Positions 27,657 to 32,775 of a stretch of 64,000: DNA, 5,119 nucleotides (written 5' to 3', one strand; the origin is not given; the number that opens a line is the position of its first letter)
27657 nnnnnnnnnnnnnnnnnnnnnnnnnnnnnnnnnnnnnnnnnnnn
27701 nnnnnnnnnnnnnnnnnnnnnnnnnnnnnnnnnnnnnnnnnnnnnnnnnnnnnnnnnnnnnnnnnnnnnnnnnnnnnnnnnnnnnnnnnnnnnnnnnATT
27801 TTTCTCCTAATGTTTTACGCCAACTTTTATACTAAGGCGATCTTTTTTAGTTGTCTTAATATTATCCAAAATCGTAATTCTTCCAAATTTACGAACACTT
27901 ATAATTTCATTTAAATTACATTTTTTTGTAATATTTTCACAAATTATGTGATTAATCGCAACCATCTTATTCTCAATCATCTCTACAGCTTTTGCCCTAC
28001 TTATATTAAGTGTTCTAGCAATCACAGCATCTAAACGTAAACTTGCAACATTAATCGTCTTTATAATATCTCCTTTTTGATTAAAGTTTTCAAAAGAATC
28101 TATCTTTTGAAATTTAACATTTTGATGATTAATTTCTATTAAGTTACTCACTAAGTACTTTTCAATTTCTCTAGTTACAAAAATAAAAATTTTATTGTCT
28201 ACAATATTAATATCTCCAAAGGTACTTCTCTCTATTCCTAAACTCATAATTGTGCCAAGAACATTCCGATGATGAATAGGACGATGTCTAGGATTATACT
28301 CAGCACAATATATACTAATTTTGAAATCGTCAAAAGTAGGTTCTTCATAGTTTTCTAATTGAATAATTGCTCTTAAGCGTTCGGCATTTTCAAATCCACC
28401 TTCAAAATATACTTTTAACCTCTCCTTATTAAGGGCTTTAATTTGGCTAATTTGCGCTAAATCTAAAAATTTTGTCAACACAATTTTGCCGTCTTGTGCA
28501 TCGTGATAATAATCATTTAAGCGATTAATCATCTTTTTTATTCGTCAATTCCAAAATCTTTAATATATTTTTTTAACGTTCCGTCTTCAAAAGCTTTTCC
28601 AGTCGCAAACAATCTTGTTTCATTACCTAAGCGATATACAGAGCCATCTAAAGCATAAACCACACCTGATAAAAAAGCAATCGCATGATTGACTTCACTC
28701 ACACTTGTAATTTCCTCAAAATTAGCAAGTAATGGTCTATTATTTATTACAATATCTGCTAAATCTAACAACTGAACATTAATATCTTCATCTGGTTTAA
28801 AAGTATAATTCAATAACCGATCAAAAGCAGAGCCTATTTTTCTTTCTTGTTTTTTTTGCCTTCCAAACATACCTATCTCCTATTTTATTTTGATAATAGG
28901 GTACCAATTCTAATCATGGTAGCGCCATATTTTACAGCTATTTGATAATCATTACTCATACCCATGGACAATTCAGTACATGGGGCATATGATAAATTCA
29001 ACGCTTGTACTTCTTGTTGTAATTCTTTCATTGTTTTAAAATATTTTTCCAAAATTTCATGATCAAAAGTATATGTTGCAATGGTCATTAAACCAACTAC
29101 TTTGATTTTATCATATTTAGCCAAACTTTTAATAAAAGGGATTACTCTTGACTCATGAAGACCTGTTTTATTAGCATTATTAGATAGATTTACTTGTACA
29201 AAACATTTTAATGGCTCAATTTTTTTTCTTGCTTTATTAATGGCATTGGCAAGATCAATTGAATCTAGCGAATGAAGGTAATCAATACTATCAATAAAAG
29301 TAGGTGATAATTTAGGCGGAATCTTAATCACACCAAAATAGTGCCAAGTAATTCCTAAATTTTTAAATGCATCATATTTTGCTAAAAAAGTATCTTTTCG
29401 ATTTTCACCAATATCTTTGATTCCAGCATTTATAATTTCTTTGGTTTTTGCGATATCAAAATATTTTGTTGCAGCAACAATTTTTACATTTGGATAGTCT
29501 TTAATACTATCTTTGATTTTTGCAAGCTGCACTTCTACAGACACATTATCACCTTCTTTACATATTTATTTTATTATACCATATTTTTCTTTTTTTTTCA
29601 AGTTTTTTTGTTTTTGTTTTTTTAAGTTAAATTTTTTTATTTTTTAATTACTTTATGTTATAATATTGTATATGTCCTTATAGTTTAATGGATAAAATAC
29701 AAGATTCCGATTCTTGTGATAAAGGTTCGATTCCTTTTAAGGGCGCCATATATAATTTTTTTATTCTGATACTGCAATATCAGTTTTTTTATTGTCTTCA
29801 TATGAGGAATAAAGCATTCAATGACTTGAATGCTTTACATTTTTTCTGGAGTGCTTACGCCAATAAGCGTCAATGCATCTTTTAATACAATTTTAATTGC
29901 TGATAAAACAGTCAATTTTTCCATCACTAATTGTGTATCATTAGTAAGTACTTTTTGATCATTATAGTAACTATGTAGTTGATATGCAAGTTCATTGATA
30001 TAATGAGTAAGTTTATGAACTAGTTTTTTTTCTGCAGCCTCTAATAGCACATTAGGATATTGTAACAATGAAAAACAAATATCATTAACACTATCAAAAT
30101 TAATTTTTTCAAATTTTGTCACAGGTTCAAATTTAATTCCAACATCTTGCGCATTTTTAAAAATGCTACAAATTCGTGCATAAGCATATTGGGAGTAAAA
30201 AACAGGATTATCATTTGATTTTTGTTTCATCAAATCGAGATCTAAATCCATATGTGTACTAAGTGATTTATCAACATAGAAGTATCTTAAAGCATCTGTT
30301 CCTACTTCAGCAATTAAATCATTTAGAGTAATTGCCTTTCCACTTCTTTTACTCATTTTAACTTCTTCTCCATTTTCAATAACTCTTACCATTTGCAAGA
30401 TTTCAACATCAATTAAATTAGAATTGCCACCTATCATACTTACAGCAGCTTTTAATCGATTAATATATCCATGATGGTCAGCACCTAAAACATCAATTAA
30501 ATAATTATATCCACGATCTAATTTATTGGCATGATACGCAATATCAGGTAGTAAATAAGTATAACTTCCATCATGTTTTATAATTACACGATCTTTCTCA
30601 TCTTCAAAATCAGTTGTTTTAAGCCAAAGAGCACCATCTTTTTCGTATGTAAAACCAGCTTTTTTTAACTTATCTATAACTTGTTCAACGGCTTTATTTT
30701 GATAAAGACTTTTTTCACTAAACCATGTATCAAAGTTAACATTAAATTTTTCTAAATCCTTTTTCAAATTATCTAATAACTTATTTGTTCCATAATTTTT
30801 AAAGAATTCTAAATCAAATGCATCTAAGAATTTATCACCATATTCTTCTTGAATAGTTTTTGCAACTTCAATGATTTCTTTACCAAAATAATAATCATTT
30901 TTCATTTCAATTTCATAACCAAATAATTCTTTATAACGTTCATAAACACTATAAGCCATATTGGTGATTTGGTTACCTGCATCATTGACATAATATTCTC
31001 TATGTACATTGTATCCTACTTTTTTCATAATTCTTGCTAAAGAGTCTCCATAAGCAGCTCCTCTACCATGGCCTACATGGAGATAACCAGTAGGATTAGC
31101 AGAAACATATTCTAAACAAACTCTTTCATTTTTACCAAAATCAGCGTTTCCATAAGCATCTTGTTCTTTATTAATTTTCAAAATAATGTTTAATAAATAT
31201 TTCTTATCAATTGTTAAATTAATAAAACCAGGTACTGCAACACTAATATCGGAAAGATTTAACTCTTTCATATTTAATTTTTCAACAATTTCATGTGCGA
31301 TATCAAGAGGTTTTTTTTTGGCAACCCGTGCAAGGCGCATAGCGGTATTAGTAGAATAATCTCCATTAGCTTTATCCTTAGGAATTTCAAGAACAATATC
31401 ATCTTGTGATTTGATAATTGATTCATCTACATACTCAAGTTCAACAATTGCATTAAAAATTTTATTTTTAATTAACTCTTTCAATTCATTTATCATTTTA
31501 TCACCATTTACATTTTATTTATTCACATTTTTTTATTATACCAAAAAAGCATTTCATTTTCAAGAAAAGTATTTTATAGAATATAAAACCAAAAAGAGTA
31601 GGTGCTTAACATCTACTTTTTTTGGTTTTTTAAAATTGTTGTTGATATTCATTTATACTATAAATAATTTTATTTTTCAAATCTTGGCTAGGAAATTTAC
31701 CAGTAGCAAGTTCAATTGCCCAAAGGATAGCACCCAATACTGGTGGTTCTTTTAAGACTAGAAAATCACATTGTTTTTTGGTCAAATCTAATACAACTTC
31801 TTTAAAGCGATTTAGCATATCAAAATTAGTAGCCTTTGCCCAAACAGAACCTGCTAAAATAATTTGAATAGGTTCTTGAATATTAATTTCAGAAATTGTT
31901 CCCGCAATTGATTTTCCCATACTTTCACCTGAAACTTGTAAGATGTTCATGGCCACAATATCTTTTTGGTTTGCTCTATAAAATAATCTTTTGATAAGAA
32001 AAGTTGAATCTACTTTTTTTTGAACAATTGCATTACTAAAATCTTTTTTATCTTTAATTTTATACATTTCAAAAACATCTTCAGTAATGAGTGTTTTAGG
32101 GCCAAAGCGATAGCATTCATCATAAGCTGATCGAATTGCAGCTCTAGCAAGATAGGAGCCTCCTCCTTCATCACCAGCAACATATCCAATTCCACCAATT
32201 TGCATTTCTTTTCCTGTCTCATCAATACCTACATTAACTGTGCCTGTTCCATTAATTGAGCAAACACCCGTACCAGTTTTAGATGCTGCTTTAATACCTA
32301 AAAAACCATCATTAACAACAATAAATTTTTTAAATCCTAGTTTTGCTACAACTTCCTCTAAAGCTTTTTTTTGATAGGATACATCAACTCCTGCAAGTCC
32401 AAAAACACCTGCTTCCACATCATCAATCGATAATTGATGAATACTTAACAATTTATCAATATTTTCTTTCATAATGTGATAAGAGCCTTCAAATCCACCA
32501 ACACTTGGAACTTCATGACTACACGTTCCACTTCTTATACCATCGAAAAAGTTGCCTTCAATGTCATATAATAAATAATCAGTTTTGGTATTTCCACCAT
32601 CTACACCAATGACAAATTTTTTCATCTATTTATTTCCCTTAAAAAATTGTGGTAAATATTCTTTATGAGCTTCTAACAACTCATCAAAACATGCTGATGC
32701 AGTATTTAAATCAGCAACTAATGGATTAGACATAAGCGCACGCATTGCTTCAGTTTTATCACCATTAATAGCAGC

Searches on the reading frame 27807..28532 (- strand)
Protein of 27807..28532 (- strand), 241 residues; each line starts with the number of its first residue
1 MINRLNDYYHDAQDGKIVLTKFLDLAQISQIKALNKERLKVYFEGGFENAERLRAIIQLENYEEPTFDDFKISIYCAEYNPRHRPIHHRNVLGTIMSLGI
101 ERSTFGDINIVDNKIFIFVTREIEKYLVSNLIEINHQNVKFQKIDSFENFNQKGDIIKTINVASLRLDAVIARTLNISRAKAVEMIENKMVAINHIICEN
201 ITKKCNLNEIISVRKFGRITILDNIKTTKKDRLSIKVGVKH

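Call 30: search_protein_families(library=pfam, proteins=[window:27807-28532:-], max_evalue=0.00001)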
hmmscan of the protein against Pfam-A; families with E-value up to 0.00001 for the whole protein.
window:27807-28532:- (241 aa): 1 family
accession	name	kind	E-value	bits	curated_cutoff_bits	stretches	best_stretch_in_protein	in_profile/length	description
PF17774.7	YlmH_RBD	-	2e-20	73.3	23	1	65-145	1-81/84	Putative RNA-binding domain in YlmH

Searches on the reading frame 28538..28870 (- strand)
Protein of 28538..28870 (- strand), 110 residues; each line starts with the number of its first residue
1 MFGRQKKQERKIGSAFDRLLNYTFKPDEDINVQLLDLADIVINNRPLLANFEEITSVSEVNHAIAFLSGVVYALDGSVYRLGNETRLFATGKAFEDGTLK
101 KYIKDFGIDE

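Call 30: search_protein_families(library=pfam, proteins=[window:28538-28870:-], max_evalue=0.00001)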
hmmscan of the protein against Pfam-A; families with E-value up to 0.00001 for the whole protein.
window:28538-28870:- (110 aa): 1 family
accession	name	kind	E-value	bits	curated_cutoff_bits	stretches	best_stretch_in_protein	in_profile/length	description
PF04472.17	SepF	-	1.6e-08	35.1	27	1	36-89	14-66/72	Cell division protein SepF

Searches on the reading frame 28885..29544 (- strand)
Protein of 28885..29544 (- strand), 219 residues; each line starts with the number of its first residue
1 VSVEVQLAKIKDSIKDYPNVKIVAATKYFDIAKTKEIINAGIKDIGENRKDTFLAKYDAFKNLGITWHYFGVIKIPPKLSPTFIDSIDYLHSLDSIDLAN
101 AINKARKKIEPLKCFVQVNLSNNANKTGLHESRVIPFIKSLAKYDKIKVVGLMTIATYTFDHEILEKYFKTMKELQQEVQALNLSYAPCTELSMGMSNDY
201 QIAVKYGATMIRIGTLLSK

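Call 30: search_protein_families(library=pfam, proteins=[window:28885-29544:-], max_evalue=0.00001)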
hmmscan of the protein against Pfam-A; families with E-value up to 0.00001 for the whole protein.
window:28885-29544:- (219 aa): 1 family
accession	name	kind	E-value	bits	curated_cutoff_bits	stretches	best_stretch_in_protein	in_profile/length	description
PF01168.26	Ala_racemase_N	-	3.7e-11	43.6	24.1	1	76-217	78-215/220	Alanine racemase, N-terminal domain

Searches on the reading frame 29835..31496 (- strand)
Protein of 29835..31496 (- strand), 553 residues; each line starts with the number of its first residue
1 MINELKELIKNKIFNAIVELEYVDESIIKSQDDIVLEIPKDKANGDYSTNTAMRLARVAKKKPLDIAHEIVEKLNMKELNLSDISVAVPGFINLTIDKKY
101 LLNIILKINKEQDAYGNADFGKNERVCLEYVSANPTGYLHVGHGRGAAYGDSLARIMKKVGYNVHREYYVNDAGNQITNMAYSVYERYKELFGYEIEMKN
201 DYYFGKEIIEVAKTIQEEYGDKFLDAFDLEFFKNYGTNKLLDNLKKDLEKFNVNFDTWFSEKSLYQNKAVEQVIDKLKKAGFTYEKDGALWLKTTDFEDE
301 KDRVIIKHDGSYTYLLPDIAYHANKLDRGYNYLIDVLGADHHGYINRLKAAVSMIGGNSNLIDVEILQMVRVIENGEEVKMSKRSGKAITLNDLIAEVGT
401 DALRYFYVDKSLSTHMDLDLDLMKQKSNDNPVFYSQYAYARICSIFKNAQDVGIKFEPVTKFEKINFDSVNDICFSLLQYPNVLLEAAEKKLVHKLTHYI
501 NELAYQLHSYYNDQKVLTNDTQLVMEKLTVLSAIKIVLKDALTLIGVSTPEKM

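Call 30: search_protein_families(library=pfam, proteins=[window:29835-31496:-], max_evalue=0.00001)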
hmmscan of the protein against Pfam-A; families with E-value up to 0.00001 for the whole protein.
window:29835-31496:- (553 aa): 6 families
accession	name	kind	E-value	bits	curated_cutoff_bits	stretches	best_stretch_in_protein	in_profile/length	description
PF05746.21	DALR_1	-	9.3e-28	97.1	22.3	1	436-553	2-117/117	DALR anticodon binding domain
PF00750.26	tRNA-synt_1d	-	6.9e-25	88.2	23.3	1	117-403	13-303/349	tRNA synthetases class I (R), catalytic domain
PF03485.21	Arg_tRNA_synt_N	-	1.1e-20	74.4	21.5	1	7-96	5-85/85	Arginyl tRNA synthetase N terminal domain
PF01406.26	tRNA-synt_1e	-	2.3e-09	37.5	27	1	137-298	21-137/301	tRNA synthetases class I (C) catalytic domain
PF09334.17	tRNA-synt_1g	-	2.4e-07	30.3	20.1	0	377-425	324-373/391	tRNA synthetases class I (M)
PF00133.28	tRNA-synt_1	-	5e-06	26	22.7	0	372-416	367-411/414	tRNA synthetases class I (I, L, M and V)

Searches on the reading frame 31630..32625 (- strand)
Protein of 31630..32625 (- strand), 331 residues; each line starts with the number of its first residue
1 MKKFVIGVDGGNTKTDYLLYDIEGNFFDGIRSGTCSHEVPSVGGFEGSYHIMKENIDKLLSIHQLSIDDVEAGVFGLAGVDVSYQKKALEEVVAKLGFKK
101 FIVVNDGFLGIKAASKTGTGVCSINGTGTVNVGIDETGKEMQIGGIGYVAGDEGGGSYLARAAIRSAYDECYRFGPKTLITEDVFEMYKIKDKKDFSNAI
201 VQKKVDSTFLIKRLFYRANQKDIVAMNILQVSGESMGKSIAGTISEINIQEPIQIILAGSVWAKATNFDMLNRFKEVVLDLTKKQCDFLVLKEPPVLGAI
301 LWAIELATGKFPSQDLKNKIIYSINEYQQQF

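Call 30: search_protein_families(library=pfam, proteins=[window:31630-32625:-], max_evalue=0.00001)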
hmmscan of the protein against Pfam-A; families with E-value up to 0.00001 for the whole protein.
window:31630-32625:- (331 aa): 1 family
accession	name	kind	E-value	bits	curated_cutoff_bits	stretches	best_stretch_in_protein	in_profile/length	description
PF01869.26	BcrAD_BadFG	-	1.9e-22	80.5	31.5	1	6-281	1-251/271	BadF/BadG/BcrA/BcrD ATPase family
